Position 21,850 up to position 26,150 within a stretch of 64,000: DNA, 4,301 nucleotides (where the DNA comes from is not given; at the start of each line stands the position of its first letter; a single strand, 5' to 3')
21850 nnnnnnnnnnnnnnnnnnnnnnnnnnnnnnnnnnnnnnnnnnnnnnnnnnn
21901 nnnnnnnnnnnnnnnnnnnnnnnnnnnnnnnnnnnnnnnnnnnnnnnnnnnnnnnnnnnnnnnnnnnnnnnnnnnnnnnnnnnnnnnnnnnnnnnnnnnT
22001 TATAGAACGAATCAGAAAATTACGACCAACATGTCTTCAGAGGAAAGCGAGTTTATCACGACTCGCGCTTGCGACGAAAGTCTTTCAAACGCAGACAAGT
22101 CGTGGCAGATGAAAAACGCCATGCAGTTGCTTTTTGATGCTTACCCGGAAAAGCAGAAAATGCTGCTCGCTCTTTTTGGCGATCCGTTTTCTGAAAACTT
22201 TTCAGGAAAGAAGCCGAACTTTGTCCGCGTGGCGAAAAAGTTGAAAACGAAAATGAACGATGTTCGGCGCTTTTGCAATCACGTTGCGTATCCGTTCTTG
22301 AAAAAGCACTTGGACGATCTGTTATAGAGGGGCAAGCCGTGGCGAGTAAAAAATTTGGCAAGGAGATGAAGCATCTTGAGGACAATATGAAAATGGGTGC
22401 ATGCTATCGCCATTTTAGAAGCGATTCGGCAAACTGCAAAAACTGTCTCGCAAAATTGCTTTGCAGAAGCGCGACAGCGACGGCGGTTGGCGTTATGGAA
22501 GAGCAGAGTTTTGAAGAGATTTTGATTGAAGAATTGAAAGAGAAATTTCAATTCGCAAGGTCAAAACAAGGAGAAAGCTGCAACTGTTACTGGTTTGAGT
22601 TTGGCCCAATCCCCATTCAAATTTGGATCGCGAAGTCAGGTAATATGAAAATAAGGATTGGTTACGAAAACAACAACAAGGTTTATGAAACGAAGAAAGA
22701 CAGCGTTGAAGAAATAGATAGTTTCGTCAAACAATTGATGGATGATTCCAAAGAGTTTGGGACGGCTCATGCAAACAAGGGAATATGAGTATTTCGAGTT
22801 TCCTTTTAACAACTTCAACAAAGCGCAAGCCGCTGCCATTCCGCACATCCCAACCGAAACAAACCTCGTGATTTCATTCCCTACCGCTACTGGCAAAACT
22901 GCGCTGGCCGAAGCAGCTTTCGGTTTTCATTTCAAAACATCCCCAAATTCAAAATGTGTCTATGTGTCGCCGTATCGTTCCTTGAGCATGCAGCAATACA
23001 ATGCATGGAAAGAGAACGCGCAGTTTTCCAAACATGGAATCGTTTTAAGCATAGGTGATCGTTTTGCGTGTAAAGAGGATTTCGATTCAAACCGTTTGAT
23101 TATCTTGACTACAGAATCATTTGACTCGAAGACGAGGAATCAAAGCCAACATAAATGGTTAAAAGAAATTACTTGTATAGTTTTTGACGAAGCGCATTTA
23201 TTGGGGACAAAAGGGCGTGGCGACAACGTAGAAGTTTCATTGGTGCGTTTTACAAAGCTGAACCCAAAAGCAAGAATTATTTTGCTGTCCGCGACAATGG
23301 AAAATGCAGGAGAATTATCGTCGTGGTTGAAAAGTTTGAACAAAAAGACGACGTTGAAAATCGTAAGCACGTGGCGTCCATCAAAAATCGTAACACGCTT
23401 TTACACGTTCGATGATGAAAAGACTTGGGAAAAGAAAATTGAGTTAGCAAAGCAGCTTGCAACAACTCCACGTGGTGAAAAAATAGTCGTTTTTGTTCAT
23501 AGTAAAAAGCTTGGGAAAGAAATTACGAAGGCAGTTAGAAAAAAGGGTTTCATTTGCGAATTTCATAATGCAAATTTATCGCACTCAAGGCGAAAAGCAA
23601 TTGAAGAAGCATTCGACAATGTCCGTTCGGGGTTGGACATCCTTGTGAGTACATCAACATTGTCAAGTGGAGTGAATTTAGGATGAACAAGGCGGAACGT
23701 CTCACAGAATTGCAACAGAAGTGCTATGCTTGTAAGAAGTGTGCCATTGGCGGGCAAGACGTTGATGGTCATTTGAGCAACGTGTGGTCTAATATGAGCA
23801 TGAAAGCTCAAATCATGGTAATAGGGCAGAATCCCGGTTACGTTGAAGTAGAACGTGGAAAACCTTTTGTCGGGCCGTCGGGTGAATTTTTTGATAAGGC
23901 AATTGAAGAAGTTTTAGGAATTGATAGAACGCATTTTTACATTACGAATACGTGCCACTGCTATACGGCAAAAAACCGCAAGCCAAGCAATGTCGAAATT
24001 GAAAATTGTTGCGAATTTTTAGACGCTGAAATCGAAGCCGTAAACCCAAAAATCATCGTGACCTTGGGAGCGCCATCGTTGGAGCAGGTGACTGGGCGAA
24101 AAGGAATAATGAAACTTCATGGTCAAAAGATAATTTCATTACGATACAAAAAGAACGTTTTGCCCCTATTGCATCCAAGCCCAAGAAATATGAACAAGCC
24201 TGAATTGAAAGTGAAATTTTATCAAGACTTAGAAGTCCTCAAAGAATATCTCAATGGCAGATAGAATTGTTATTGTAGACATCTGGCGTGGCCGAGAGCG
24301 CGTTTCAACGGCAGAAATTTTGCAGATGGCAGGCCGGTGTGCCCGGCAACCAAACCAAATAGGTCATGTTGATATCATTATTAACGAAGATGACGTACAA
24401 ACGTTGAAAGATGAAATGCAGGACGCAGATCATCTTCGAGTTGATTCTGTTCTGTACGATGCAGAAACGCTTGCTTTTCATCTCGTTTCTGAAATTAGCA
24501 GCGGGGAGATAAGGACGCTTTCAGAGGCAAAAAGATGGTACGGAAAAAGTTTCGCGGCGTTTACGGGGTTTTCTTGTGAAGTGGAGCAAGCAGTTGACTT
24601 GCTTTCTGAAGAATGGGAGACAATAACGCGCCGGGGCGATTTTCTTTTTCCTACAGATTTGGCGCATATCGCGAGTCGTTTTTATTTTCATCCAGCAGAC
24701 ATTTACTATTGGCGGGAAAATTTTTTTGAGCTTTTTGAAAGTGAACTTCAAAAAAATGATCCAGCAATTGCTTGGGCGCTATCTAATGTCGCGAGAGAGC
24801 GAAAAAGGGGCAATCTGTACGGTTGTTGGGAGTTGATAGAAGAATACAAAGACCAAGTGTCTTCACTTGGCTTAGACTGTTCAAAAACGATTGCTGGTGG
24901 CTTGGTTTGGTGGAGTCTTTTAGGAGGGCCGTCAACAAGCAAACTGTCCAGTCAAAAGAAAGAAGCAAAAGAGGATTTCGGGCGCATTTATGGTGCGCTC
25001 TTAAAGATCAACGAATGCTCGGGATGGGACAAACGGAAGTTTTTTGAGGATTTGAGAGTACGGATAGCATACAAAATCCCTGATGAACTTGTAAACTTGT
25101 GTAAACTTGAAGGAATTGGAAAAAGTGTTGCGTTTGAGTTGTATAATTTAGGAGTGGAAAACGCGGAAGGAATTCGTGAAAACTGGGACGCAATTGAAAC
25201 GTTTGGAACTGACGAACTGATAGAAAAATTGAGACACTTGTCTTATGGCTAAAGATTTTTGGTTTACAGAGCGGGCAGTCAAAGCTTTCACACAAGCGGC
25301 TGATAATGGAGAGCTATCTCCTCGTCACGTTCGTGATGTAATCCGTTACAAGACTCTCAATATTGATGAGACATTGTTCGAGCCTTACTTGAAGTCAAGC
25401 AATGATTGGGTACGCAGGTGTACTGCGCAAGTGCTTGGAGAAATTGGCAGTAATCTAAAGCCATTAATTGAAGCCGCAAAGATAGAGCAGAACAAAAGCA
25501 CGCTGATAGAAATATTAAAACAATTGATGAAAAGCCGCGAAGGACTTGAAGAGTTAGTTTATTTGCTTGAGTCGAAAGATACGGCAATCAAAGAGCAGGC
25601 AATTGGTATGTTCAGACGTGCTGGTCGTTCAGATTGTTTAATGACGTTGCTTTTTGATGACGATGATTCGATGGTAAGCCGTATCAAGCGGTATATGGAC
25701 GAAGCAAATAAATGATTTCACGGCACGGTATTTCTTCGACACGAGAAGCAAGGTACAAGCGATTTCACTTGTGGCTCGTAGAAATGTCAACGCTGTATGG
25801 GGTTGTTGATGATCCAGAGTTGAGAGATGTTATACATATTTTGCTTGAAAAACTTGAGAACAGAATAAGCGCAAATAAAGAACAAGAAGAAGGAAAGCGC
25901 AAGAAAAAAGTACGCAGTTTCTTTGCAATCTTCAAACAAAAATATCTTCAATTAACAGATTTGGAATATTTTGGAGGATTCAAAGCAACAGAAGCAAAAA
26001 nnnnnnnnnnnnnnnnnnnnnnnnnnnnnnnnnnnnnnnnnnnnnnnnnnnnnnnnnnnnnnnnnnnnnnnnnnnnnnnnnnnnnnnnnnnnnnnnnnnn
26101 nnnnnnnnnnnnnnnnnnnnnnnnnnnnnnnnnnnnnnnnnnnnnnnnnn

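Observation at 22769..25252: Hel308/Ski2-like helicase split between motifs V and VI by a UDG family 4-like gene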

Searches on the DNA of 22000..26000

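Call 11: search_rna_families(source=window, start=22000, end=26000, threshold=evalue, max_evalue=10)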
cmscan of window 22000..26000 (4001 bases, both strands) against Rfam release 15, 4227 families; matches with E-value up to 10: 3.
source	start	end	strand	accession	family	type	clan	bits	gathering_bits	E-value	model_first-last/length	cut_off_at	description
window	22985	23101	+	RF02306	TtnuCD32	Gene; snRNA; snoRNA; CD-box;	-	17.7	100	5.8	1-98/98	no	Tetrahymena snoRNA TtnuCD32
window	23883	23946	+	RF02111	IS009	Gene;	-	15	117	2.4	1-199/199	no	IS009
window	22785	22835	-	RF02671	Ysr35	Gene; sRNA;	-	12.5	428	2.5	1-339/339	no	Yersinia sRNA 35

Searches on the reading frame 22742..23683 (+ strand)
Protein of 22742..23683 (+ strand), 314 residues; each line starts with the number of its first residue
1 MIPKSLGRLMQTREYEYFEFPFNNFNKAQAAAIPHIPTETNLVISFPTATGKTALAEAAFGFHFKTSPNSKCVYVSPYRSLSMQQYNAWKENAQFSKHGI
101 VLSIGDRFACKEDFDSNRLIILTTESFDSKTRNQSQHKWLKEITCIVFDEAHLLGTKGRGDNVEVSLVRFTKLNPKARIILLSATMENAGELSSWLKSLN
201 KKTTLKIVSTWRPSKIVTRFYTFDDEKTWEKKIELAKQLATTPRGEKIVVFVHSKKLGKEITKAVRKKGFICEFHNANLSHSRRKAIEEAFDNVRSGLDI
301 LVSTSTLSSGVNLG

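Call 4: search_protein_families(library=pfam, proteins=[window:22742-23683:+], max_evalue=0.01)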
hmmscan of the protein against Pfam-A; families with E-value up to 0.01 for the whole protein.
window:22742-23683:+ (314 aa): 4 families
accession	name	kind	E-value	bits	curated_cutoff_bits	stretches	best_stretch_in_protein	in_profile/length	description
PF00270.35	DEAD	-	8.6e-30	104.1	26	1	27-188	2-163/167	DEAD/DEAH box helicase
PF04851.21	ResIII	-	2.8e-15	57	22.5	1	28-187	7-163/164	Type III restriction enzyme, res subunit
PF00271.37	Helicase_C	-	2.4e-09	37.9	23.5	1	232-313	2-81/110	Helicase conserved C-terminal domain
PF13872.12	AAA_34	-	0.0011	18.3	27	1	126-186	157-224/306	P-loop containing NTP hydrolase pore-1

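Call 31: search_protein_families(library=ncbifam, proteins=[window:22769-23683:+], max_evalue=0.01)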
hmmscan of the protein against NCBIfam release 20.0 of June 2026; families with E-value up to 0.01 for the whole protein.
window:22769-23683:+ (305 aa): 26 families (the best 25 are shown)
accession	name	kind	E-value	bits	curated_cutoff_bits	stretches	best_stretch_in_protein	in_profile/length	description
NF002654.0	PRK02362.1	equivalog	1.2e-41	142.9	887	2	20-212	28-210/739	ATP-dependent DNA helicase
NF002251.0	PRK01172.1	equivalog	3.5e-34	118.1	891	2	17-255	24-255/674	ATP-dependent DNA helicase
NF001308.0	PRK00254.1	equivalog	3.9e-33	114.6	1216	2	26-221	35-216/720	ATP-dependent DNA helicase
NF040935.1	helicase_Hel308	equivalog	4e-28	98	1200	2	15-213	26-211/704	ATP-dependent DNA helicase Hel308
TIGR04121.1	DEXH_lig_assoc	equivalog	7.5e-21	73.6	850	1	18-303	16-317/804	ligase-associated DNA damage response DEXH box helicase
NF008394.0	PRK11192.1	equivalog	8.8e-16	57.7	507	1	13-303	23-312/441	ATP-dependent RNA helicase SrmB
NF010338.0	PRK13767.1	equivalog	3.4e-13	48.7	849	2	111-305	151-358/877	ATP-dependent helicase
NF053631.1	RNA_helic_CshA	equivalog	6.9e-13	48.2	646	1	13-302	19-301/434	degradosome RNA helicase CshA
NF008744.0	PRK11776.1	equivalog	2.9e-11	42.6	524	1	12-302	23-306/460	ATP-dependent RNA helicase DbpA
TIGR00614.1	recQ_fam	subfamily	1.1e-10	40.9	219.8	1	11-303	7-291/470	RecQ family ATP-dependent DNA helicase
NF041063.1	DpdF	equivalog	8.5e-10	37.9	550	1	24-302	152-442/813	protein DpdF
TIGR01587.1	cas3_core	equivalog_domain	1.2e-09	37.7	102.45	1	135-274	126-257/358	CRISPR-associated helicase Cas3'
NF042913.1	CyRepA1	equivalog_domain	3e-09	36.3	200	1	158-303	115-260/595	plasmid replication protein, CyRepA1 family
TIGR02621.3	cas3_GSU0051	exception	5.6e-09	35.4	400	1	135-304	169-348/854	type I-G CRISPR-associated helicase/endonuclease Cas3g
NF010337.0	PRK13766.1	equivalog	1.8e-08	33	610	1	30-143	30-142/781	Hef nuclease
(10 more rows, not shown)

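Call 55: find_related_loci(query=A5, collection=metagenome_contigs, flank=6000)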
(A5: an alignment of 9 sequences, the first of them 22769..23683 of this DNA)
Query A5 (305 aa) in metagenome_contigs; peptide patterns used: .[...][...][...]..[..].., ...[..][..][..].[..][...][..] (x = any residue, [..] = any of these).
449 stretches matched a pattern; 160 encode a relative of the query (tblastn E <= 1e-3); the best 80 are kept; 80 distinct loci.
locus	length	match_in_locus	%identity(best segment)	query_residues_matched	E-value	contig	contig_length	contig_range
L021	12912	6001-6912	55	1-305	1e-115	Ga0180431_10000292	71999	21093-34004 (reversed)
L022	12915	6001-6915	55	1-305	2e-115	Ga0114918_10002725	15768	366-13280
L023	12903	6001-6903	51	1-305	3e-105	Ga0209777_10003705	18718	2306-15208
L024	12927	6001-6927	50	1-305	2e-105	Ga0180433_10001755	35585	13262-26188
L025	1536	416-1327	51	1-305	1e-110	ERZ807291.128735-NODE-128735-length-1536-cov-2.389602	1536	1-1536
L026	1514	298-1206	52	1-305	2e-110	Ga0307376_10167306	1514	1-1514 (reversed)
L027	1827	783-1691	50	1-305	2e-107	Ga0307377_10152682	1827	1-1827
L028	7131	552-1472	49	1-305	1e-100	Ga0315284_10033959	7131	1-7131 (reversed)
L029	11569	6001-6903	51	1-305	9e-101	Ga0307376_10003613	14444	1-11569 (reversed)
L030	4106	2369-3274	50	1-305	2e-101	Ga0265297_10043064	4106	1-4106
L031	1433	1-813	55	39-305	2e-108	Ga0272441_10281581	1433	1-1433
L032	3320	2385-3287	50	3-304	1e-101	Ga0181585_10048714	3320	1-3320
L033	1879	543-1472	44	1-305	2e-103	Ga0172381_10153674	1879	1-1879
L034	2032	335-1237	50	1-305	8e-103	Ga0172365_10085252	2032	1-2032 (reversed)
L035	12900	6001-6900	47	1-305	2e-97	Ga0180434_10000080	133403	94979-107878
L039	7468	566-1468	47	1-305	3e-95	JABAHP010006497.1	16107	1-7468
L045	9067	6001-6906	49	1-305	2e-93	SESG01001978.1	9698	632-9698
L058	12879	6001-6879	48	8-304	1e-89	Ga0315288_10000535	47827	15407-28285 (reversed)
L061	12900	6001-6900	45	1-305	1e-87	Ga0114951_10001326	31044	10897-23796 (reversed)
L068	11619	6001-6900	44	1-305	2e-84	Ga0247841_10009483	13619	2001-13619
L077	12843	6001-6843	43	27-304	1e-80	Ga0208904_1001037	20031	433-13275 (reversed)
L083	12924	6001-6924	61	1-305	1e-132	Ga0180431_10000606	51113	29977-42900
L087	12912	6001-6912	42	3-305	5e-72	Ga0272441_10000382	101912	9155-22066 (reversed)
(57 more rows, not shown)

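Call 65: search_protein_families(library=pfam, proteins=[L083:6942-7811:+, L024:6930-7778:+, L028:2066-2743:+, L058:7803-8237:+, L077:7726-8649:+, L087:6934-7953:+], max_evalue=0.01)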
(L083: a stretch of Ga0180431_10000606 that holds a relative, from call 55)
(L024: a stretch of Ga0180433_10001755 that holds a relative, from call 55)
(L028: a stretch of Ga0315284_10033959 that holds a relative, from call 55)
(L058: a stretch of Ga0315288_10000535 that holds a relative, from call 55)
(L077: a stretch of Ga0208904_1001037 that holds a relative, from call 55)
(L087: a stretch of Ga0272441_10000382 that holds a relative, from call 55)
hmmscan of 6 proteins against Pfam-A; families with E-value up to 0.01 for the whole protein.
L083:6942-7811:+ (290 aa): 9 families
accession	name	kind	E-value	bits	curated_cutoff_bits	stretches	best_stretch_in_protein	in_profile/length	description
PF04480.18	DUF559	-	9.1e-11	42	20.6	1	192-283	31-108/109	Protein of unknown function (DUF559)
PF06467.20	zf-FCS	-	0.00024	21.3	22.4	0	86-116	7-39/39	MYM-type Zinc finger with FCS sequence motif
PF24485.1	zf-C2H2_DHX34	-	0.00041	20.8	27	0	49-59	4-14/25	DHX34-like, C2H2-type zinc finger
PF18741.7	MTES_1575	-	0.00084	19.8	38.2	1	190-283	10-96/96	REase_MTES_1575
PF05191.20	ADK_lid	-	0.0011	19.2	26.6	0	9-21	2-14/36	Adenylate kinase, active site lid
PF03884.20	YacG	-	0.0025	17.9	25.5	0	49-72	3-26/52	DNA gyrase inhibitor YacG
PF10367.15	zf-Vps39_C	-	0.0028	17.6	24.7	0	46-60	9-23/41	Vacuolar sorting protein 39 C-terminal zinc finger domain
PF18912.6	DZR_2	-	0.0085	16.3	27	0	9-68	8-52/56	Double zinc ribbon domain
PF23550.1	zf_Tbcl_Rhp7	-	0.0089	16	27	0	125-135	6-16/39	DNA repair protein rhp7 treble clef domain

L024:6930-7778:+ (283 aa): 1 family
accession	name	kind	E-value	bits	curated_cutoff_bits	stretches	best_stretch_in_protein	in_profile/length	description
PF00303.24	Thymidylat_synt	-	1.8e-10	40.9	24.3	1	101-242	88-220/266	Thymidylate synthase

L028:2066-2743:+ (226 aa): 2 families
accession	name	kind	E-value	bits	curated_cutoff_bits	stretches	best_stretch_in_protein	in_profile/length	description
PF06467.20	zf-FCS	-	0.001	19.3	22.4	1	80-116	1-39/39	MYM-type Zinc finger with FCS sequence motif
PF01844.29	HNH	-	0.008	16.7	21.4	1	156-175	1-23/47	HNH endonuclease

L058:7803-8237:+ (145 aa): 0 families

L077:7726-8649:+ (308 aa): 1 family
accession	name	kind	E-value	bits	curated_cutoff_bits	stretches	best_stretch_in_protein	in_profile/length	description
PF00303.24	Thymidylat_synt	-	2.1e-11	43.9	24.3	1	91-251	88-218/266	Thymidylate synthase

L087:6934-7953:+ (340 aa): 1 family
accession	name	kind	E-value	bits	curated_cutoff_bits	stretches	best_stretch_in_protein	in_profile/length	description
PF00303.24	Thymidylat_synt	-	0.0008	19.1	24.3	0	136-181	109-154/266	Thymidylate synthase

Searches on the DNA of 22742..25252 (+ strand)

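Call 6: search_dna_similar(query=window:22742-25252:+, collection=phages, mode=distant, max_rows=20)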
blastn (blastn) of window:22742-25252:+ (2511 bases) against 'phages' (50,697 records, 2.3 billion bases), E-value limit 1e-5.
No match.
